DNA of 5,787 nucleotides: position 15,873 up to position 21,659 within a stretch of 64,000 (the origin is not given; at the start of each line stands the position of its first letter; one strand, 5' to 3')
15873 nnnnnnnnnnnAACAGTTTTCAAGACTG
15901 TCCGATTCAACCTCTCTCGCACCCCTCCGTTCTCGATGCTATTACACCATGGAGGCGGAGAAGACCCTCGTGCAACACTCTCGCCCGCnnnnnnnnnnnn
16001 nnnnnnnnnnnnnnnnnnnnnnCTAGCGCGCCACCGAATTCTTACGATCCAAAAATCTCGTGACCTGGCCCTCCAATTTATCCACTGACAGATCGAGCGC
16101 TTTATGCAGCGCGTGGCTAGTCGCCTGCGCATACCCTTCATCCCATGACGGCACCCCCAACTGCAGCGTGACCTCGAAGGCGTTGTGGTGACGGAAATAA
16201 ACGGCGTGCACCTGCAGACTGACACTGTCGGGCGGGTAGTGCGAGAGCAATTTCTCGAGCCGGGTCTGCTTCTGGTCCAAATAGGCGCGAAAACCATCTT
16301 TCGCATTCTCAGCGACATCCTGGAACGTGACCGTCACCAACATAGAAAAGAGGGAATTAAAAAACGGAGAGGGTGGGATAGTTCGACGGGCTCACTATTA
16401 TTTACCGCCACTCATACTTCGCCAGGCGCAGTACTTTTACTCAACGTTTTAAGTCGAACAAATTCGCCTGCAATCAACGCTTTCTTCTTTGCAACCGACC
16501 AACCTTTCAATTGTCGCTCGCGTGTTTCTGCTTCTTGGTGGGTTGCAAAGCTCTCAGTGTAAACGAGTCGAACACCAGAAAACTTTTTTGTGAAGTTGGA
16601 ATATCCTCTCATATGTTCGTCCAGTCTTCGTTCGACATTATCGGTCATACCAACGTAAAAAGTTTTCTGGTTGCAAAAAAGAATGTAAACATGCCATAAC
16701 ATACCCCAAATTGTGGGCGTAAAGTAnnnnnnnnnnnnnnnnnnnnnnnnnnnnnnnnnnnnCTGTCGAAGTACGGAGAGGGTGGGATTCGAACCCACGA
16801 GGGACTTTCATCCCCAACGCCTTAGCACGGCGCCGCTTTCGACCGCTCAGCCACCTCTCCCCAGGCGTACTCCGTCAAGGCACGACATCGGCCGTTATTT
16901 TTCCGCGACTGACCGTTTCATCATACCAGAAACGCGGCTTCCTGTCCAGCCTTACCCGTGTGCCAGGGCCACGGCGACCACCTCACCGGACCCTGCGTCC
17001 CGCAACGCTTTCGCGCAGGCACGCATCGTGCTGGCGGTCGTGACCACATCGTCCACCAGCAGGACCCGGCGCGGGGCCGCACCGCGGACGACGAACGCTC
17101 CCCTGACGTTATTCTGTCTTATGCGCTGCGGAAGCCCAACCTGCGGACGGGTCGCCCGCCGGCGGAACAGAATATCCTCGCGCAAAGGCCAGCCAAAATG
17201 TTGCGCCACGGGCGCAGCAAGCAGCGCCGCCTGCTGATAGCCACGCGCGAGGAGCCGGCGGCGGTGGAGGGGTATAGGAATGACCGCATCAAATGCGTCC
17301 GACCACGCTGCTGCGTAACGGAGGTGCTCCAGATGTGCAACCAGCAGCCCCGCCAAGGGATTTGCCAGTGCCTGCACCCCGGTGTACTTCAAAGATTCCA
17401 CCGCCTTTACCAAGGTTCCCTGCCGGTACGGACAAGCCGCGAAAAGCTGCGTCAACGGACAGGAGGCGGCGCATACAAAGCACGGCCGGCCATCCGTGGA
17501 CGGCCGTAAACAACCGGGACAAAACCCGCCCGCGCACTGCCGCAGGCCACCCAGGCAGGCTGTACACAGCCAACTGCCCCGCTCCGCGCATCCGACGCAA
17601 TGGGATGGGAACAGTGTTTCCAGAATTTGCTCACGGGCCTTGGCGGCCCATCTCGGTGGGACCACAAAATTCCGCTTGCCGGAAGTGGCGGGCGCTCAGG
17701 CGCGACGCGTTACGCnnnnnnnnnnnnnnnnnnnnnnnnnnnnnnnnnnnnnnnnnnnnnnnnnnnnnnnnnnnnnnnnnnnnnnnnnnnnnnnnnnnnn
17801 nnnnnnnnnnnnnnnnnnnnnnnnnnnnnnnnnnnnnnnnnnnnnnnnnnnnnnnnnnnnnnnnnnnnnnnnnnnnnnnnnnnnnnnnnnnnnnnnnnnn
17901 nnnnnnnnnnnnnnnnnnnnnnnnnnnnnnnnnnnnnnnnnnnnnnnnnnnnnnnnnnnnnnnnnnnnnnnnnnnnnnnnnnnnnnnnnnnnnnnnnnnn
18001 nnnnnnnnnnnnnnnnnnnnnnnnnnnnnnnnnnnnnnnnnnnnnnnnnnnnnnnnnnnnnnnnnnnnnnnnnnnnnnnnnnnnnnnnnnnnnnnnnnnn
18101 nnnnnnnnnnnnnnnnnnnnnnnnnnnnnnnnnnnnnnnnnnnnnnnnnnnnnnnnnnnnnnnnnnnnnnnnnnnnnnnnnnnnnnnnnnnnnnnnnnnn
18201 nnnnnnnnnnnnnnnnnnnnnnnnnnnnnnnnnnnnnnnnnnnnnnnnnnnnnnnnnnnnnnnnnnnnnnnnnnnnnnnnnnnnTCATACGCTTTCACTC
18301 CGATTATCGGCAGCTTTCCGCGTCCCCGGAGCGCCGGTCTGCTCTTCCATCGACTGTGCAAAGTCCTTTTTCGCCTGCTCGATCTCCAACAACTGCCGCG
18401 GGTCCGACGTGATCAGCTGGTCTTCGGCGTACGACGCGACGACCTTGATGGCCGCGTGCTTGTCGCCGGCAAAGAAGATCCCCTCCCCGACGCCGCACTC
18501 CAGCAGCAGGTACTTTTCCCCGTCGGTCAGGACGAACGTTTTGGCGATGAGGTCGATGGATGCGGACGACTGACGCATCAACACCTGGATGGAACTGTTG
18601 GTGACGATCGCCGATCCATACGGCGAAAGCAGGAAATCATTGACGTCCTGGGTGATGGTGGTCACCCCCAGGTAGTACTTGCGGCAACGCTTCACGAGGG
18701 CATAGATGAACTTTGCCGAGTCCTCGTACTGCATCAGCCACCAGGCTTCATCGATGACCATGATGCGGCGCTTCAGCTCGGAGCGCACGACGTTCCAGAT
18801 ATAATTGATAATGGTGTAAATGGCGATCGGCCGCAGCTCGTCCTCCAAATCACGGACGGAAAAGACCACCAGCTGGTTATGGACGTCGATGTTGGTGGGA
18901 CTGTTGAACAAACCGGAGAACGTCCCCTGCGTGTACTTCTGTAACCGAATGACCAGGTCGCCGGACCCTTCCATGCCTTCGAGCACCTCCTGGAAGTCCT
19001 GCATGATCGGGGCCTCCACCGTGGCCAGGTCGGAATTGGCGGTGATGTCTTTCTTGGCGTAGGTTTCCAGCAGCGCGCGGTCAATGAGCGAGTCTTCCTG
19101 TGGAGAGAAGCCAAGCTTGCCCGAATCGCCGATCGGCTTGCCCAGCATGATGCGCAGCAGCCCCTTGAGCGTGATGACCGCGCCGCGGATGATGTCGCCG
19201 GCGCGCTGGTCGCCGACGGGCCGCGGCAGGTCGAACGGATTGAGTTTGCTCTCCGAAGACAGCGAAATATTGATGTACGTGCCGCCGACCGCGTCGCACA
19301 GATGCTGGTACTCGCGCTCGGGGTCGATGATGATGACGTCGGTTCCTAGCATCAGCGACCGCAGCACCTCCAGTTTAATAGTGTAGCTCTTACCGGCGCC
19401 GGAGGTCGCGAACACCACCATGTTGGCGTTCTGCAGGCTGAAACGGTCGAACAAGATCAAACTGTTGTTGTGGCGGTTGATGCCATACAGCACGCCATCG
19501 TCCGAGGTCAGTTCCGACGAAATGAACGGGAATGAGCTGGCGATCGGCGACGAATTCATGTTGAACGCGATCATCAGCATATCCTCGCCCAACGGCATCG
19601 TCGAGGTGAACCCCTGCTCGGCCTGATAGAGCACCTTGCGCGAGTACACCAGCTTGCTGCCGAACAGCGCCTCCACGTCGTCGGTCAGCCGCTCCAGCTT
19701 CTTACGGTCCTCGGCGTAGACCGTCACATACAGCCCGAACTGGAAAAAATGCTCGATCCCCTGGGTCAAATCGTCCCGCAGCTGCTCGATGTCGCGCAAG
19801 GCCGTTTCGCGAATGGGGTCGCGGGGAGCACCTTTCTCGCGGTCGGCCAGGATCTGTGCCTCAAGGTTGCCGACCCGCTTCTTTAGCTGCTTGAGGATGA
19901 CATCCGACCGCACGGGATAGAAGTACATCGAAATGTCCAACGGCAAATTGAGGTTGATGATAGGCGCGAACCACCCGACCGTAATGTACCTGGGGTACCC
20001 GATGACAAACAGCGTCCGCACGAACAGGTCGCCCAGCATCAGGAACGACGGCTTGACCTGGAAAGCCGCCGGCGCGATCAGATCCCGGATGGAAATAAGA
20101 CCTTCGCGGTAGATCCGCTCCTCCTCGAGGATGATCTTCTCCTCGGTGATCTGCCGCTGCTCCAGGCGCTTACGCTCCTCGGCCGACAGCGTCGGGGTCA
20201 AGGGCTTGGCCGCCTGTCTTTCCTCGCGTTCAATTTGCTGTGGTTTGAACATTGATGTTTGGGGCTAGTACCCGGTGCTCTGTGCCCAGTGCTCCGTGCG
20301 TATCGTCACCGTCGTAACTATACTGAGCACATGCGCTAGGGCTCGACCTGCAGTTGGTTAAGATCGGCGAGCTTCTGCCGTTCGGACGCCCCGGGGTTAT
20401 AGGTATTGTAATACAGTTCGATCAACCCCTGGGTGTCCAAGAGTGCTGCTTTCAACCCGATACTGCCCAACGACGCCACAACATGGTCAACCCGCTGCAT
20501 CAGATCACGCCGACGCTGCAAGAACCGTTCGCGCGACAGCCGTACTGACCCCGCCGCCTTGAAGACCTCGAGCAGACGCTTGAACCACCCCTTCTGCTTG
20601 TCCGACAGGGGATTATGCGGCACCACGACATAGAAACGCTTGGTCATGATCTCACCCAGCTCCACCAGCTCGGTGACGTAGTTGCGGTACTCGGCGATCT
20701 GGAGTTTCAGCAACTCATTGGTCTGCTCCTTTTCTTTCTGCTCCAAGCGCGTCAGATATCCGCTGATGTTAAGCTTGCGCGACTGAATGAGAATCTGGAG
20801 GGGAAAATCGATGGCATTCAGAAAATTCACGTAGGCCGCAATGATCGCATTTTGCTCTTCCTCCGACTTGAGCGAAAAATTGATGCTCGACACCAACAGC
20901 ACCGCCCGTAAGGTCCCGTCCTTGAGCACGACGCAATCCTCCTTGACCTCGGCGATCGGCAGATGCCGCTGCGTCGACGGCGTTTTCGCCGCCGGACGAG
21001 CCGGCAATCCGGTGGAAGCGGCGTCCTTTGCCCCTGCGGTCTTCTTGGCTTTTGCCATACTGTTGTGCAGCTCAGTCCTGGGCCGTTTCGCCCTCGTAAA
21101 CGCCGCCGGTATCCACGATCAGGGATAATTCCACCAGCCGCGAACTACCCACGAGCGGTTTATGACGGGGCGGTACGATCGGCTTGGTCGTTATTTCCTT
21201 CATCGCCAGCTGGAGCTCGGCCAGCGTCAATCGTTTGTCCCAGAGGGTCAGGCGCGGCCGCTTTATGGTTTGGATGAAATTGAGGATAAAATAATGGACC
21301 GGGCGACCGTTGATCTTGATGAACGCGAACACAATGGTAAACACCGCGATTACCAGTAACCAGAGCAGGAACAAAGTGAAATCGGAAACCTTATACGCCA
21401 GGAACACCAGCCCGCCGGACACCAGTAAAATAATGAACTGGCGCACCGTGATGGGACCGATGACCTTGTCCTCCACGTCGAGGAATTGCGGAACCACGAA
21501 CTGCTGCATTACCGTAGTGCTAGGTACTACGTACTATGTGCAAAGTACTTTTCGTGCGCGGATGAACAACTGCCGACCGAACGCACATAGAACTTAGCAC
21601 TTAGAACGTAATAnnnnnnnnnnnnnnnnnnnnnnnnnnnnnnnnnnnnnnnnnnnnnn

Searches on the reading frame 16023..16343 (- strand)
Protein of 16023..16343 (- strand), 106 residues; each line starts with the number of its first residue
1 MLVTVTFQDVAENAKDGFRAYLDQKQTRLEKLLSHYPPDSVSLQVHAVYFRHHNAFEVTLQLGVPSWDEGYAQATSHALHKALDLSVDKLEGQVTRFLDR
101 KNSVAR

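Call 10: search_protein_families(library=pfam, proteins=[window:16023-16343:-], max_evalue=0.01)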
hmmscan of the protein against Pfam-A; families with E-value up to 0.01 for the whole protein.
window:16023-16343:- (106 aa): 1 family
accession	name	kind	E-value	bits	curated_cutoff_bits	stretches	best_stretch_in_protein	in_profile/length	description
PF02482.25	Ribosomal_S30AE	-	3.3e-09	37.8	23.7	1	7-101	5-87/88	Sigma 54 modulation protein / S30EA ribosomal protein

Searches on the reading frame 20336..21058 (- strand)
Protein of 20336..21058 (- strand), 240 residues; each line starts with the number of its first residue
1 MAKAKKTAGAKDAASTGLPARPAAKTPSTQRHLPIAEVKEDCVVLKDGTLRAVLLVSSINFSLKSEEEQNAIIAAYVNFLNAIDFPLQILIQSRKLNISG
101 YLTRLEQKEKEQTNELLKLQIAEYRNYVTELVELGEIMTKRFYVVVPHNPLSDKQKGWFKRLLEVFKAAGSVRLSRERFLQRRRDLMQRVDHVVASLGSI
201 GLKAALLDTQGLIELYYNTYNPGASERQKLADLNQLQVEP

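Call 11: search_protein_families(library=pfam, proteins=[window:20336-21058:-], max_evalue=0.01)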
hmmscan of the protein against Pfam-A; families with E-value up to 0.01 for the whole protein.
window:20336-21058:- (240 aa): 1 family
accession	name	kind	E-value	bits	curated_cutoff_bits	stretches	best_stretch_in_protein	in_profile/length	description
PF11130.14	TraC_F_IV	-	0.00073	19.1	28.1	1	39-231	13-181/375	TraC protein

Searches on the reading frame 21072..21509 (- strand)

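Call 11: search_protein_families(library=pfam, proteins=[window:21072-21509:-], max_evalue=0.01)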
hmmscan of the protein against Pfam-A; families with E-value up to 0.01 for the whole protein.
window:21072-21509:- (145 aa): 2 families
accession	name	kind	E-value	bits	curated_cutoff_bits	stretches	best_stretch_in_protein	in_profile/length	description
PF12666.12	PrgI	-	1.4e-08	35.6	27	1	11-85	8-86/91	PrgI family protein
PF12648.12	TcpE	-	2.5e-05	25.1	29.9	1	19-88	23-94/100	TcpE family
